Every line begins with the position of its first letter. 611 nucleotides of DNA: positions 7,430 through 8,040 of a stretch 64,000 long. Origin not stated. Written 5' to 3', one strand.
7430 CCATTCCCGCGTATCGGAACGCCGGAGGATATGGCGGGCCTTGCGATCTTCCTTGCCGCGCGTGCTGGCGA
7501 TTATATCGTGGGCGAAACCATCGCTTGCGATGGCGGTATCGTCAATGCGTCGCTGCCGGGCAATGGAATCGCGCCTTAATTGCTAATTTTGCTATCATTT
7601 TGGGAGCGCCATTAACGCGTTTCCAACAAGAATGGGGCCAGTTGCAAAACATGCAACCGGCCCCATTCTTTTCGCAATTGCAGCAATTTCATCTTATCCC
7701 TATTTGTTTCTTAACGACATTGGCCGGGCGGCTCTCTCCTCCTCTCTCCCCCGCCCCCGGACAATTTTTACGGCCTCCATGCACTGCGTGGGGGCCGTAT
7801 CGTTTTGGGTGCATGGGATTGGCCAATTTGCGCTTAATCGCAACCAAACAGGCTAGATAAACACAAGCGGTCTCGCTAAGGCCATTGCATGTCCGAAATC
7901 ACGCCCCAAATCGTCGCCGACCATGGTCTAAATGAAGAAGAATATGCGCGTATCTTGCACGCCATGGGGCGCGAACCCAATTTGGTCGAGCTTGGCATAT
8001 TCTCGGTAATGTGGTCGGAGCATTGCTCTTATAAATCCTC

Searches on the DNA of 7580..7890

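Call 71: search_rna_families(source=window, start=7580, end=7890, threshold=evalue, max_evalue=5)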
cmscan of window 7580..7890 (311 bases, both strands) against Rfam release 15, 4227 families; matches with E-value up to 5: 9.
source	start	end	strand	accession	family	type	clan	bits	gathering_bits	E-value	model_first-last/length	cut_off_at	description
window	7619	7678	-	RF00828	mir-75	Gene; miRNA;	-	23.5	60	0.0097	1-92/92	no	mir-75 microRNA precursor family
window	7617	7681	-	RF03180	mir-3126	Gene; miRNA;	-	20.2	80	0.25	1-74/74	no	mir-3126 microRNA precursor family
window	7716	7801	+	RF02344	ar14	Gene; sRNA;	-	18.4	58.8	0.19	1-123/123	no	Alphaproteobacterial ar14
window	7612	7672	+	RF02066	STnc320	Gene; sRNA;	-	17.2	50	0.82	1-55/55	no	Salmonella enterica sRNA STnc320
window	7629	7669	+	RF04280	mir-890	Gene; miRNA;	CL00136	16.7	56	0.56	15-59/74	no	mir-890 microRNA precursor family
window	7627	7671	+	RF01786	c-di-GMP-II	Cis-reg; riboswitch;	CL00127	16.2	53.5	0.96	1-84/84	no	Cyclic di-GMP-II riboswitch aptamer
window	7628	7753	-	RF00378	Qrr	Gene; sRNA;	-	15.2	50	2.9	1-108/108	no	Qrr RNA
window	7622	7676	-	RF01895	mir-193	Gene; miRNA;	-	13.9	55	2.6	1-76/76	no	mir-193 microRNA precursor family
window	7808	7844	+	RF01346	CRISPR-DR36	Gene; CRISPR;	-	12.5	38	3.2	1-36/36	no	CRISPR RNA direct repeat element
